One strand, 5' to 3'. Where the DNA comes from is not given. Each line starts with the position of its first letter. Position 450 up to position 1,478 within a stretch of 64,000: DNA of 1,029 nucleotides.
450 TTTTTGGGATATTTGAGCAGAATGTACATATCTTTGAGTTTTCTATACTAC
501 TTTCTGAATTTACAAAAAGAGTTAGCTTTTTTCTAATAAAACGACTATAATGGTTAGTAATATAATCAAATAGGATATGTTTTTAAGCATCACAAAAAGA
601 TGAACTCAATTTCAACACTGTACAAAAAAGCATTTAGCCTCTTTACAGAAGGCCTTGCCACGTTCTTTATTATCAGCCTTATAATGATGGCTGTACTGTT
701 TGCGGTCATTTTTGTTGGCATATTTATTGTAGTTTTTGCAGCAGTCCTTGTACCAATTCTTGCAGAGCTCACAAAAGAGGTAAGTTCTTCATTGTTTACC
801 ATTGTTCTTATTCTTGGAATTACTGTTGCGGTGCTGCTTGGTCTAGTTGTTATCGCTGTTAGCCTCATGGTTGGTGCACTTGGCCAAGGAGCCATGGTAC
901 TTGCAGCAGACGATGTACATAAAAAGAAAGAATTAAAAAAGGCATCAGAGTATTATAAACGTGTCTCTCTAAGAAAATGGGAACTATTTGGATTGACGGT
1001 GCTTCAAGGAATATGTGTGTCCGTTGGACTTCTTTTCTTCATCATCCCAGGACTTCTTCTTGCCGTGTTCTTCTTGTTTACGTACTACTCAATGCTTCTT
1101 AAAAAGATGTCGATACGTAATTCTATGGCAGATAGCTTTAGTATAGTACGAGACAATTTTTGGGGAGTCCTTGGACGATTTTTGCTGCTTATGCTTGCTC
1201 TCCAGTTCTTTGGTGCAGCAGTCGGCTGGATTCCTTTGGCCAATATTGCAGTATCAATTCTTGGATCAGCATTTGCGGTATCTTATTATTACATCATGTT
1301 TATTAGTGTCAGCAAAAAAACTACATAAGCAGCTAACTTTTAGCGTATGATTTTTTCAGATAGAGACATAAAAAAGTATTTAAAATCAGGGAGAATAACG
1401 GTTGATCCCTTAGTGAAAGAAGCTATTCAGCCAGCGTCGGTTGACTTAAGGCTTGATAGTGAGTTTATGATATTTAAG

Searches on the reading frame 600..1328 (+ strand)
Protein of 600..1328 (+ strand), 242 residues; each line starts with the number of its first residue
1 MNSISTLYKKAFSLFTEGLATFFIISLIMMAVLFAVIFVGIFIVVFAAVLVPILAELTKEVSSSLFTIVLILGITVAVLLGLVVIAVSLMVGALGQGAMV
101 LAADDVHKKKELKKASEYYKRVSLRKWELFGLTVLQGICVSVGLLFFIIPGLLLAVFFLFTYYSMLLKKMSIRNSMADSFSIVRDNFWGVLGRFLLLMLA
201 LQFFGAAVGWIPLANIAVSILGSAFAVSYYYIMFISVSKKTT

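Call 63: find_encoding_contigs(protein=window:600-1328:+, flank=10000, max_places=1)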
Protein window:600-1328:+ (242 aa): 3 contigs read that carry it; 1 place shown.
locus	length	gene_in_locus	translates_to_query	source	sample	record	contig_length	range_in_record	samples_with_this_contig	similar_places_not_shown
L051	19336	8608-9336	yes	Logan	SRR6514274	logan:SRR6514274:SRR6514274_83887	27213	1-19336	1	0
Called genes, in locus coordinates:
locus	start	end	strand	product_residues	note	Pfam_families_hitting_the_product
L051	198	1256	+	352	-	PF00988:CPSase_sm_chain, PF00117:GATase, PF07722:Peptidase_C26 (weak)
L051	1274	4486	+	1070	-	PF25596:CPSase_L_D1, PF02786:CPSase_L_D2, PF02222:ATP-grasp, PF02787:CPSase_L_D3, PF25596:CPSase_L_D1, PF02786:CPSase_L_D2, PF02222:ATP-grasp, PF02142:MGS, +5 more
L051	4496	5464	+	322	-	PF02729:OTCace_N, PF00185:OTCace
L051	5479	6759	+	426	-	PF01979:Amidohydro_1, PF07969:Amidohydro_3 (weak), PF12890:DHOase, PF07969:Amidohydro_3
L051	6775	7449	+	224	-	PF00156:Pribosyltran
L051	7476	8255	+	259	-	PF00215:OMPdecase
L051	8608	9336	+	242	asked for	PF06790:UPF0259 (weak)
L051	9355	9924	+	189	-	PF06559:DCD_N (weak), PF22769:DCD, PF22569:DCD_C (weak)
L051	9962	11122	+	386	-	PF14716:HHH_8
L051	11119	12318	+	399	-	PF04307:YdjM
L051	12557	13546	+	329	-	PF03462:PCRF, PF00472:RF-1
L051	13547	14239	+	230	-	PF00005:ABC_tran, PF02463:SMC_N (faint)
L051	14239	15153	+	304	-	PF18075:FtsX_ECD, PF02687:FtsX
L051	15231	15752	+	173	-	-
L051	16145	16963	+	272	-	PF01063:Aminotran_4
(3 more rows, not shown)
